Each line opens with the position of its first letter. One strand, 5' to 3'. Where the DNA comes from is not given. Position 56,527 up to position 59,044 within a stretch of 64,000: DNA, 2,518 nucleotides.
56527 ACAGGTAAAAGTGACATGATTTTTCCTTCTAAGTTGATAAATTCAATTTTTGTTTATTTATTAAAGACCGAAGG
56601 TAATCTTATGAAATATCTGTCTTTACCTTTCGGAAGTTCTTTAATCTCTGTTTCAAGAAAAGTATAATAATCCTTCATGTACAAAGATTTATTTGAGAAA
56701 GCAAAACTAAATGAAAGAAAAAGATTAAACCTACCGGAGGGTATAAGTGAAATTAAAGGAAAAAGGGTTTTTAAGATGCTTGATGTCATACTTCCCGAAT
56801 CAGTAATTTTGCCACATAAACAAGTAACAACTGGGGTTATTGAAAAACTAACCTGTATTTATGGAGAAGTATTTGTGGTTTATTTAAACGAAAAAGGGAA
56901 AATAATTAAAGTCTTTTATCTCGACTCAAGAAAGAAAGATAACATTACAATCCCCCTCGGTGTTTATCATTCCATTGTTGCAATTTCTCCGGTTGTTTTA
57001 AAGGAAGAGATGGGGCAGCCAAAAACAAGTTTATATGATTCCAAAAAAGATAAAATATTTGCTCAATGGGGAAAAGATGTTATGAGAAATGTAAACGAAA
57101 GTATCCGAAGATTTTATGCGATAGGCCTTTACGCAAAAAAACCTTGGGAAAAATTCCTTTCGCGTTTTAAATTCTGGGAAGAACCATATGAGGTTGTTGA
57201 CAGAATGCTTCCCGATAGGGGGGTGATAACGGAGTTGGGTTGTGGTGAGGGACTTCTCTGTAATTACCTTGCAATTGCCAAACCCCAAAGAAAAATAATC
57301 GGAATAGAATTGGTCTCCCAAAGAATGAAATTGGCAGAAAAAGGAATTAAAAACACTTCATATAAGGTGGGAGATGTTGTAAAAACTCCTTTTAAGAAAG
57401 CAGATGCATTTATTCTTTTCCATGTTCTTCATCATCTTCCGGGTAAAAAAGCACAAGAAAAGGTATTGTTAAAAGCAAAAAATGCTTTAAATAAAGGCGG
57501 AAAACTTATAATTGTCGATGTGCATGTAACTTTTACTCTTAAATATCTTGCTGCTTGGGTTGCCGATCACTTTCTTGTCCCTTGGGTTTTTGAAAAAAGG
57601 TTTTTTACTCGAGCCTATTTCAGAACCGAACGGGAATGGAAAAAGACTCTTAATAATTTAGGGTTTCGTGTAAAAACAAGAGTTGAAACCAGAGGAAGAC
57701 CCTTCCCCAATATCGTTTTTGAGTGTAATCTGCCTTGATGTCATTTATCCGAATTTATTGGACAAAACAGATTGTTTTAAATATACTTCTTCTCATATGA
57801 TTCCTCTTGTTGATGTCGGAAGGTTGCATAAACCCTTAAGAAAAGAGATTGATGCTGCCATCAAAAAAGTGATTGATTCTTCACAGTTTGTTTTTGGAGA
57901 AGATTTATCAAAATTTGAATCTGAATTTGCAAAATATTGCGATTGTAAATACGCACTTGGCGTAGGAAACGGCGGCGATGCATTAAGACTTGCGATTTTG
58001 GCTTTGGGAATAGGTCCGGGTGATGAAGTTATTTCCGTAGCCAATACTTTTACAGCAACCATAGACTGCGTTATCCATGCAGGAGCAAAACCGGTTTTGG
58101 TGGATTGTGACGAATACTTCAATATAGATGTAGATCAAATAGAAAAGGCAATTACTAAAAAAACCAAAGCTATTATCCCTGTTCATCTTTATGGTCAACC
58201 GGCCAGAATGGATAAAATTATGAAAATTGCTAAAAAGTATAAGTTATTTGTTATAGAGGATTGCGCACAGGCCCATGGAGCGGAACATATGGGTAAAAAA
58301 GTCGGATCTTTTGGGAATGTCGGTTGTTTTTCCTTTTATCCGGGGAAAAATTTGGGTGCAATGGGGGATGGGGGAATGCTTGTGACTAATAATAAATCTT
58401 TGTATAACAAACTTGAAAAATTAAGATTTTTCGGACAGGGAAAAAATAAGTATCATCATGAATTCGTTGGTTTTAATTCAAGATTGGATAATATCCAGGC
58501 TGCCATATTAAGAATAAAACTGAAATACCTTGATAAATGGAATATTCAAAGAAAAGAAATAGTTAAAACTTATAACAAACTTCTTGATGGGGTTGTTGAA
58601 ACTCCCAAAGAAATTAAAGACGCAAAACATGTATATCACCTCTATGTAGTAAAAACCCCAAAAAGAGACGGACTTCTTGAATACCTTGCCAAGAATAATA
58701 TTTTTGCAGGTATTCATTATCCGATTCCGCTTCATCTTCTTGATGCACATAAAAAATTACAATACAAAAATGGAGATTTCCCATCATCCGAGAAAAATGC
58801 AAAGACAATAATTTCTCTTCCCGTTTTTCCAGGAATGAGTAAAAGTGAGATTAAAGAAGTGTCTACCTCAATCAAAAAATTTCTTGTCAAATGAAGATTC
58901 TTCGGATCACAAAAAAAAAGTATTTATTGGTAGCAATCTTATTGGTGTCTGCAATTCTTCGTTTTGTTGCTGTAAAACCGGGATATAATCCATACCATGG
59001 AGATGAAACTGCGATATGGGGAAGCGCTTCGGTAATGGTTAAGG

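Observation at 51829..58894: dTDP-sugar tailoring cassette predicting a C-methylated amino-6-deoxyhexose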

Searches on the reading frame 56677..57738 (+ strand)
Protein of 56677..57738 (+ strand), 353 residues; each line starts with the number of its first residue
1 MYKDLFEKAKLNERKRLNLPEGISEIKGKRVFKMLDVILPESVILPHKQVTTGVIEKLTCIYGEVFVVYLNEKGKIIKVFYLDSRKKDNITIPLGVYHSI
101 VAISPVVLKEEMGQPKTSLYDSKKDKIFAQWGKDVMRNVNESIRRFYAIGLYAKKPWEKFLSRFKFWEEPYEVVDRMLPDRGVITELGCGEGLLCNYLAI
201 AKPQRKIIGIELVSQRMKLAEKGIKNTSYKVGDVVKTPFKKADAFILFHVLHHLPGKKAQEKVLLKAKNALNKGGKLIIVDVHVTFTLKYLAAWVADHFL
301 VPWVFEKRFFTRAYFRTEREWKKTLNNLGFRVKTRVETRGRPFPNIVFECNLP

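Call 3: search_protein_families(library=pfam, proteins=[window:56677-57738:+], max_evalue=0.01)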
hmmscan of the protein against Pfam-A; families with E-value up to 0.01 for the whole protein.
window:56677-57738:+ (353 aa): 8 families
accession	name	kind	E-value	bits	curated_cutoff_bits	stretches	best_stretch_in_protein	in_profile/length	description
PF08241.18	Methyltransf_11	-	5.5e-12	46.6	21.2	1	186-279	2-95/95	Methyltransferase domain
PF13489.12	Methyltransf_23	-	6.8e-11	42.6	27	1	173-332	12-161/164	Methyltransferase domain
PF13847.12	Methyltransf_31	-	1.1e-09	38.5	27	1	184-288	7-118/145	Methyltransferase domain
PF13649.12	Methyltransf_25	-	1.6e-09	38.8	27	1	184-275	1-97/97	Methyltransferase domain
PF08242.18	Methyltransf_12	-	1.2e-08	36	30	1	186-277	2-98/98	Methyltransferase domain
PF00891.24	Methyltransf_2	-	8.6e-08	32.2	22.3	1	183-330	65-209/210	O-methyltransferase domain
PF05175.20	MTS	-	1e-06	28.9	23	1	181-281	32-140/170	Methyltransferase small domain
PF02390.23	Methyltransf_4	-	0.00036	20.5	24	1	182-228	3-49/173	Putative methyltransferase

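Call 4: search_protein_families(library=ncbifam, proteins=[window:56677-57738:+], max_evalue=0.01)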
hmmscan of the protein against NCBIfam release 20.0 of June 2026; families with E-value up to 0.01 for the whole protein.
window:56677-57738:+ (353 aa): 16 families
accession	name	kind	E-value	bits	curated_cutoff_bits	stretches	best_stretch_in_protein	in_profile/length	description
TIGR04366.1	cupin_WbuC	subfamily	1.7e-13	50.6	42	1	3-131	8-130/132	WbuC family cupin fold metalloprotein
TIGR01983.1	UbiG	equivalog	9.3e-08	31.6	102.95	1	184-334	53-204/228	bifunctional 2-polyprenyl-6-hydroxyphenol methylase/3-demethylubiquinol 3-O-methyltransferase UbiG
NF043040.1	corrin_prot_MT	hypoth_equivalog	1.8e-07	30.8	180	1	173-341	34-207/216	corrinoid protein-associated methyltransferase CpaM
NF038261.1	rhodoquin_RquA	equivalog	2.2e-05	24.3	175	1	210-291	85-165/218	rhodoquinone biosynthesis methyltransferase RquA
NF045667.1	MTase_DVU1556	equivalog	2.2e-05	24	155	1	183-334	25-164/213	DVU_1556 family methyltransferase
NF047649.1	MTase_UXPK_star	exception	0.00012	21.2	460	1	177-284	75-186/283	methyltransferase/UXPK-star double selenoprotein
TIGR02072.1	BioC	equivalog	0.00029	20.7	184.95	1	183-243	37-99/244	malonyl-ACP O-methyltransferase BioC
TIGR00091.1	TIGR00091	equivalog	0.0003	20.2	112.65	1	180-236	16-77/194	tRNA (guanosine(46)-N7)-methyltransferase TrmB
NF041536.1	ArsM_DUF2284_UU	exception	0.00036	19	575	1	184-287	80-188/459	arsenite methyltransferase/DUF2284 domain selenoprotein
NF001080.0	PRK00121.2-2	equivalog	0.00037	19.8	132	1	180-231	46-97/224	tRNA (guanosine(46)-N7)-methyltransferase TrmB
NF010703.0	PRK14103.1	equivalog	0.0011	18.5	320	1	183-278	32-123/256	trans-aconitate 2-methyltransferase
TIGR02716.1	C20_methyl_CrtF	equivalog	0.0024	17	276.1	1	216-286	189-259/306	bacteriochlorophyllide d C-20 methyltransferase BchU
TIGR04543.1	ketoArg_3Met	equivalog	0.0032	16.6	425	1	183-338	152-319/336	2-ketoarginine methyltransferase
NF002463.0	PRK01683.1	equivalog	0.0074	15.9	297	0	183-276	34-125/258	trans-aconitate 2-methyltransferase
NF008823.0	PRK11873.1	subfamily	0.0079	15.7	263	0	183-285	80-187/272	arsenite methyltransferase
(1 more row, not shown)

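Call 32: search_solved_structures(query=window:56677-57738:+, max_evalue=0.01)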
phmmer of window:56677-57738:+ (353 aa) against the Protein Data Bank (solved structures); distinct sequences matched with E-value up to 0.01: 13.
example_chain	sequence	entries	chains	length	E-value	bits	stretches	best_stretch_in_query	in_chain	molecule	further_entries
3hnr_A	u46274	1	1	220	2.5e-05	26.9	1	177-282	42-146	probable methyltransferase BT9727_4108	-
8tji_A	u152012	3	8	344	3e-05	26.6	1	183-282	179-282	RedM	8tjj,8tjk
3mgg_A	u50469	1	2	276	0.00026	23.5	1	175-281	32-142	Methyltransferase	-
8h3t_A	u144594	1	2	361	0.00028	23.4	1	218-283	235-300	AlpH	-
3i9f_A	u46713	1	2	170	0.00032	23.2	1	169-282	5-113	Putative type 11 methyltransferase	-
5icc_A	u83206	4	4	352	0.0015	21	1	183-331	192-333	(S)-norcoclaurine 6-O-methyltransferase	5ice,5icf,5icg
8j3g_A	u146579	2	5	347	0.0021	20.5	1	185-331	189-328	6-O-methyltransferase 2 (Fragment)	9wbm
9wbi_A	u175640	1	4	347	0.0021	20.5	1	185-331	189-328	6-O-methyltransferase 2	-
1zgj_A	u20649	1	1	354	0.0054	19.2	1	223-331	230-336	Isoflavanone 4'-O-methyltransferase'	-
1zga_A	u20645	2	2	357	0.0055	19.1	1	223-331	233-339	Isoflavanone 4'-O-methyltransferase' | Isoflavanone 4'-O-methyltransferase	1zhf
1zg3_A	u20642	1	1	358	0.0056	19.1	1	223-331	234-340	isoflavanone 4'-O-methyltransferase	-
3g5l_A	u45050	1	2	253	0.0056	19.1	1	173-298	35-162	Putative S-adenosylmethionine dependent methyltransferase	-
1fp2_A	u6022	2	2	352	0.0094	18.4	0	184-330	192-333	ISOFLAVONE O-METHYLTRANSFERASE | Isoflavone-7-O-methyltransferase 8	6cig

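Call 56: find_homologous_proteins(query=window:56677-57738:+, max_evalue=0.00001)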
Query window:56677-57738:+ (353 aa): 155 proteins with E <= 0.00001 among 1817 candidates; the best 120 are listed.
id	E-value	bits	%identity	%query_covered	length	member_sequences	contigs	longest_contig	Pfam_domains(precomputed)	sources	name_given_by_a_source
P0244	1.9e-235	799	100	100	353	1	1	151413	PF13847.13,PF13489.13,PF05175.21,PF13649.13,PF19480.6,PF00891.25,PF08241.19,PF08242.19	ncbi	-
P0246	3.6e-98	347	71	59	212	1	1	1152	PF13847.13,PF13489.13,PF05175.21,PF13649.13,PF00891.25,PF08241.19,PF08242.19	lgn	-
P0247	1.9e-97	345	72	58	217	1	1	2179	PF13847.13,PF13489.13,PF05175.21,PF13649.13,PF02390.24,PF00891.25,PF08241.19,PF08242.19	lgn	-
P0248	2.6e-97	344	72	58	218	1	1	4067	PF13847.13,PF13489.13,PF05175.21,PF13649.13,PF02390.24,PF00891.25,PF08241.19,PF08242.19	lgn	-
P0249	3.0e-97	344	70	61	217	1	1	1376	PF13847.13,PF13489.13,PF05175.21,PF13649.13,PF00891.25,PF08241.19,PF08242.19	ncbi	-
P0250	6.1e-97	343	68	62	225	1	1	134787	PF13847.13,PF13489.13,PF05175.21,PF13649.13,PF00891.25,PF08241.19,PF08242.19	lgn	-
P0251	1.3e-96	342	66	64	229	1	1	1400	PF13847.13,PF13489.13,PF13649.13,PF00891.25,PF08241.19,PF08242.19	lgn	-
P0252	2.1e-96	341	70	58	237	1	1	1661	PF13847.13,PF13489.13,PF13649.13,PF02390.24,PF00891.25,PF08241.19,PF08242.19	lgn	-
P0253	4.4e-96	340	70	59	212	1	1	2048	PF13847.13,PF13489.13,PF05175.21,PF13649.13,PF00891.25,PF08241.19,PF08242.19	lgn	-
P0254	6.9e-96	340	67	60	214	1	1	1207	PF13847.13,PF13489.13,PF05175.21,PF13649.13,PF00891.25,PF08241.19,PF08242.19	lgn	-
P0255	7.0e-96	340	71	58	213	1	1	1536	PF13847.13,PF13489.13,PF05175.21,PF13649.13,PF00891.25,PF08241.19,PF08242.19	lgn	-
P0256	7.1e-96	340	72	58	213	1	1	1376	PF13847.13,PF13489.13,PF05175.21,PF13649.13,PF00891.25,PF08241.19,PF08242.19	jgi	-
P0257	8.3e-96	339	72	58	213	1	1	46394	PF13847.13,PF13489.13,PF13649.13,PF00891.25,PF08241.19,PF08242.19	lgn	-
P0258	1.2e-95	339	71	58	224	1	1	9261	PF13847.13,PF13489.13,PF13649.13,PF00891.25,PF08241.19,PF08242.19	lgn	-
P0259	1.3e-94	335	68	60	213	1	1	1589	PF13847.13,PF13489.13,PF05175.21,PF13649.13,PF00891.25,PF08241.19,PF08242.19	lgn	-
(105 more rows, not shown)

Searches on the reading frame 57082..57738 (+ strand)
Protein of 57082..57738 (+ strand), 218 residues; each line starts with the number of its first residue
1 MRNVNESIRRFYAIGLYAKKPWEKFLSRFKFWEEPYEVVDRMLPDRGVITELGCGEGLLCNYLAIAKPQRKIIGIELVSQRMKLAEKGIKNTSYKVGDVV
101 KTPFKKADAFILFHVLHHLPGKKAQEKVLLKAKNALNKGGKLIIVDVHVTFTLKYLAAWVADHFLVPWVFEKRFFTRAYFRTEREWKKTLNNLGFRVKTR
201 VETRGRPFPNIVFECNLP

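Call 65: predict_structure(alignment_id=A3)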
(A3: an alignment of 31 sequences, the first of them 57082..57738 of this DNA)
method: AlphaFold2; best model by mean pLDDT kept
length: 218 residues; sequences in the alignment: 31
mean_pLDDT: 83.6   pTM: 0.83
mean pLDDT of the five models: 83.6, 83.6, 82.5, 81.8, 81.1
residues with pLDDT >= 90: 105; 70-90: 76; 50-70: 27; < 50: 10
segments of 3 or more residues with pLDDT < 50: 168-175
pLDDT, mean of each block of 10 residues (from residue 1): 67 76 73 84 96 82 92 84 68 89 96 92 96 97 91 76 57 60 95 97 81 95
secondary structure, 60 per line:
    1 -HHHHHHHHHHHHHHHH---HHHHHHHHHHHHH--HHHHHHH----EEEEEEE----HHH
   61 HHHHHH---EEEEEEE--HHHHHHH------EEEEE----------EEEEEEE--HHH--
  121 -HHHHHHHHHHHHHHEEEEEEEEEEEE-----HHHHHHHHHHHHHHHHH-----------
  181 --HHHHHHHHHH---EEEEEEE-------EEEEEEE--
elements in order: H2-17 H21-33 H36-42 E47-53 H58-66 E70-76 H79-85 E92-96 E107-113 H122-135 E136-147 H153-169 H183-192 E196-202 E210-216

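Call 70: fold_search(model_id=the predicted structure, library=pdb)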
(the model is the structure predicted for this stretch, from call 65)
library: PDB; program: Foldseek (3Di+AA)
matches with E <= 10: 1964; with E <= 0.001: 1203
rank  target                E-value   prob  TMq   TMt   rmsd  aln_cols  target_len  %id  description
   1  5f8c_A                2.1e-12  1.00  0.58  0.38   7.2       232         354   15  Rv2258c-unbound (released 2016-06-29)
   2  1tw2_A                2.5e-12  1.00  0.66  0.45   3.5       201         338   17  Crystal structure of Carminomycin-4-O-methyltransferase (DnrK) in complex with S-adenosyl-L-homocystein (SAH) and 4-me (released 2004-09-14)
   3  9fd3                  2.5e-12  1.00  0.66  0.67   4.2       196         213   17  CysG(N-16)-D190N mutant in complex with SAH from Kitasatospora cystarginea (released 2024-08-21)
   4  7pga_C                2.5e-12  1.00  0.65  0.44   3.7       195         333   19  Chimeric carminomycin-4-O-methyltransferase (DnrK) with regions from 10-hydroxylase RdmB and 10-decarboxylase TamK (released 2022-08-24)
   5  9j56_A                2.7e-12  1.00  0.66  0.44   3.6       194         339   18  Functional Investigation of the SAM-Dependent Methyltransferases Rdmb in Anthracycline Biosynthesis (released 2024-11-06)
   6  4wxh_A                2.7e-12  1.00  0.64  0.43   7.2       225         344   19  Carminomycin-4-O-methyltransferase (DnrK) variant (298Ser insert) in complex with S-adenosyl-L-homocysteine (SAH) and  (released 2015-07-29)
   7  5f8e_C                2.8e-12  1.00  0.59  0.39   5.5       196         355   17  Rv2258c-SAH (released 2016-06-29)
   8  5jr3_C                2.8e-12  1.00  0.64  0.42   7.8       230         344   18  Crystal structure of carminomycin-4-O-methyltransferase DnrK in complex with SAH and 4-methylumbelliferone (released 2016-06-01)
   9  1tw2_B                3.0e-12  1.00  0.66  0.43   7.8       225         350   18  Crystal structure of Carminomycin-4-O-methyltransferase (DnrK) in complex with S-adenosyl-L-homocystein (SAH) and 4-me (released 2004-09-14)
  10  9la8_A                3.6e-12  1.00  0.64  0.43   3.9       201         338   18  Comparative analysis of functions and catalytic mechanisms of methyltransferases involved in anthracycline biosynthesi (released 2026-01-07)
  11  9lac_B                3.8e-12  1.00  0.65  0.44   3.8       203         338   19  Comparative analysis of functions and catalytic mechanisms of methyltransferases involved in anthracycline biosynthesi (released 2026-01-07)
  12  9fce_A                4.1e-12  1.00  0.65  0.68   3.7       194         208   17  BelI in complex with SAM from Streptomyces sp. UCK14 (released 2024-08-21)
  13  8tjj_D                4.1e-12  1.00  0.61  0.43   5.6       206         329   19  SAM-dependent methyltransferase RedM bound to SAM (released 2023-12-13)
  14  8tjj_B                4.3e-12  1.00  0.61  0.43   4.2       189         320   18  SAM-dependent methyltransferase RedM bound to SAM (released 2023-12-13)
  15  9fce_B                4.6e-12  1.00  0.65  0.67   3.7       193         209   18  BelI in complex with SAM from Streptomyces sp. UCK14 (released 2024-08-21)
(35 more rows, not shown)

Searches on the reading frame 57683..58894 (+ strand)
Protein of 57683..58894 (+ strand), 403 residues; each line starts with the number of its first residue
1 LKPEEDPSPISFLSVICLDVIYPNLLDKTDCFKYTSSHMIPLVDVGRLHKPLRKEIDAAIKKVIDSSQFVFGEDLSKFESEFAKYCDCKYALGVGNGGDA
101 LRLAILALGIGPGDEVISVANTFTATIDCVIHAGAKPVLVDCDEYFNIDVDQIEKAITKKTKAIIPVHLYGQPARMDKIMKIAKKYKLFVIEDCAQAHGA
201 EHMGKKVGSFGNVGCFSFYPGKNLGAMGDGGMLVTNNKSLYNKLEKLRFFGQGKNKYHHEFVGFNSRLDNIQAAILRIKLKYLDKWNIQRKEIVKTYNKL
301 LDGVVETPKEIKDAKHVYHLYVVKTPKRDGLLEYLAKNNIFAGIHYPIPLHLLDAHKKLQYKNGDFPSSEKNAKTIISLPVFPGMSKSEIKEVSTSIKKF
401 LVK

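Call 3: search_protein_families(library=pfam, proteins=[window:57683-58894:+], max_evalue=0.01)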
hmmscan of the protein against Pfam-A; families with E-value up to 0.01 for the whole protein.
window:57683-58894:+ (403 aa): 5 families
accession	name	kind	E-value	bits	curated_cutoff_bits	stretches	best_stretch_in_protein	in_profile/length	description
PF01041.23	DegT_DnrJ_EryC1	-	1.7e-118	396.4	19.8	1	53-397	4-359/360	DegT/DnrJ/EryC1/StrS aminotransferase family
PF00155.27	Aminotran_1_2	-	1.7e-10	41.1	19.7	1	76-202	45-194/361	Aminotransferase class I and II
PF00266.25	Aminotran_5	-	6.4e-07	29.1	21.5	1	96-258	69-235/371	Aminotransferase class-V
PF01212.27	Beta_elim_lyase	-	0.00016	21.5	27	1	74-199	33-174/288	Beta-eliminating lyase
PF01053.26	Cys_Met_Meta_PP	-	0.003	16.6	27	1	77-193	56-173/381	Cys/Met metabolism PLP-dependent enzyme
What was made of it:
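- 57797..58894 (+): DegT/DnrJ/EryC1-family PLP aminotransferase (365 aa), closest to nucleotide-sugar C-3 aminotransferases. PF01041 396 bits (call 3).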

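Call 4: search_protein_families(library=ncbifam, proteins=[window:57683-58894:+], max_evalue=0.01)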
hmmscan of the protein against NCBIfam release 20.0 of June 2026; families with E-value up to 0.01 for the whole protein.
window:57683-58894:+ (403 aa): 38 families (the best 25 are shown)
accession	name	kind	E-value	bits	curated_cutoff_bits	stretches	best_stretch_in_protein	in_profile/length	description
TIGR03588.1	PseC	equivalog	1e-75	255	423.5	1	58-400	15-379/380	UDP-4-amino-4,6-dideoxy-N-acetyl-beta-L-altrosamine transaminase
NF008687.0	PRK11706.1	equivalog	5.5e-69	232.7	375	1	59-401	16-374/375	dTDP-4-amino-4,6-dideoxygalactose transaminase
NF008658.2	PRK11658.1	equivalog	2.5e-66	223.9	631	1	58-400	18-376/379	UDP-4-amino-4-deoxy-L-arabinose aminotransferase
TIGR04181.1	NHT_00031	hypoth_equivalog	1.7e-64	218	420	1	48-380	3-357/359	LegC family aminotransferase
TIGR02379.1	ECA_wecE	subfamily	1.3e-57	195.3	434.85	1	78-400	36-374/376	dTDP-4-amino-4,6-dideoxy-D-glucose transaminase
NF011936.0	PRK15407.1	equivalog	4.1e-50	170.8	423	2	54-251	47-251/440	lipopolysaccharide biosynthesis protein RfbH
TIGR04427.1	PLP_DesI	equivalog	3e-43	148.4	650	1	43-397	21-379/390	dTDP-4-dehydro-6-deoxyglucose aminotransferase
NF005816.0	PRK07682.1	equivalog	1.1e-10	40.7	620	1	94-195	97-204/390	aminotransferase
NF004975.0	PRK06348.1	equivalog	1.2e-09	37.7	549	1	110-193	110-201/384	pyridoxal phosphate-dependent aminotransferase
NF004621.0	PRK05957.1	equivalog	9.1e-09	34.5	498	1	102-193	103-199/389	pyridoxal phosphate-dependent aminotransferase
TIGR01977.1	am_tr_V_EF2568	hypoth_equivalog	8.8e-08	31.5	377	1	138-255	115-229/376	cysteine desulfurase family protein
NF041091.1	asp_aminotase_Arch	equivalog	1.9e-07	30.3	550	1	94-193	92-199/376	aspartate aminotransferase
NF004770.0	PRK06108.1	subfamily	2.3e-07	30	422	1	93-165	101-175/396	pyridoxal phosphate-dependent aminotransferase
NF041364.1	GntC_guanitoxin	equivalog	3.2e-07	29.6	415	1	104-193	75-173/356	guanitoxin biosynthesis PLP-dependent (S)-gamma-hydroxy-L-arginine cyclodehydratase GntC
NF005305.0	PRK06836.1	equivalog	1e-06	28.3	376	1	95-165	106-175/396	pyridoxal phosphate-dependent aminotransferase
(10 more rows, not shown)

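Call 11: search_solved_structures(query=window:57797-58894:+, max_evalue=1e-20)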
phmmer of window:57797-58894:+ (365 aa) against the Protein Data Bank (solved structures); distinct sequences matched with E-value up to 1e-20: 54.
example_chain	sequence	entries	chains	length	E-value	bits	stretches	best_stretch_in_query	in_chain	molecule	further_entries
7b0d_A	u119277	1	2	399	1.9e-127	428.5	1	1-363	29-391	Glutamine--scyllo-inositol transaminase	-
3frk_A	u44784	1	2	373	1.7e-107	362.8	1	10-359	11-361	QdtB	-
7n63_A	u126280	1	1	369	1.3e-102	346.7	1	1-363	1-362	Putative aminotransferase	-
2oga_A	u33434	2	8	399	1.5e-92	313.7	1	2-361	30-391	Transaminase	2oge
5u1z_A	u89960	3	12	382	1.7e-86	293.8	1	15-362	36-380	Putative aminotransferase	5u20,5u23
5u21_A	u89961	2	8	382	9.4e-86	291.3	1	15-362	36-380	Putative aminotransferase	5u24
3uwc_A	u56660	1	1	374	6.2e-75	255.7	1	22-363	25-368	Nucleotide-sugar aminotransferase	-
3nyu_A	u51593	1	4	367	4.5e-71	243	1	1-358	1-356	Aminotransferase WbpE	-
3nu7_A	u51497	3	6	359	5.1e-71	242.8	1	1-357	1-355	Aminotransferase WbpE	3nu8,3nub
8e75_A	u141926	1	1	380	2.3e-70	240.7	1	4-358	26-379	DegT/DnrJ/EryC1/StrS aminotransferase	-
8e77_A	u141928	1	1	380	2.3e-70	240.7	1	4-358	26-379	DegT/DnrJ/EryC1/StrS aminotransferase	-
3nys_A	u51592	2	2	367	3.1e-70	240.3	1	1-358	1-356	Aminotransferase WbpE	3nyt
4qgr_A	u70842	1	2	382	3.2e-69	236.9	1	4-357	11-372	DegT/DnrJ/EryC1/StrS aminotransferase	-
3bn1_A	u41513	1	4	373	5.8e-60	206.5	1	34-363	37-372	Perosamine synthetase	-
3dr7_A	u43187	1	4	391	6.8e-60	206.3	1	34-363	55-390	Putative perosamine synthetase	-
4piw_A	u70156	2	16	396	1.2e-43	152.9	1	62-353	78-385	TDP-4-keto-6-deoxy-D-glucose transaminase family protein | dTDP-4-amino-4,6-dideoxygalactose transaminase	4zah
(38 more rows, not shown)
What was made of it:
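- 57797..58894 (+): C-4 enzymes score lower: perosamine synthetase 206, ArnB 176, the dTDP-4-amino-4,6-dideoxygalactose transaminase entry 4piw 153 (call 11).
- On DegT/DnrJ/EryC1 sugar aminotransferase, C-3 (QdtB/DesV) subgroup: QdtB 363, DesV 314, WlaRG 294 and WbpE 243 bits, against perosamine synthetase 206, ArnB 176 and the dTDP-4-amino-4,6-dideoxygalactose transaminase entry 4piw 153 (call 11).
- The aminotransferase is closest to C-3 aminotransferases (call 11). The window's aminotransferase scores 363-428 bits with C-3 aminotransferases and 150-206 bits with C-4 enzymes (call 11).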
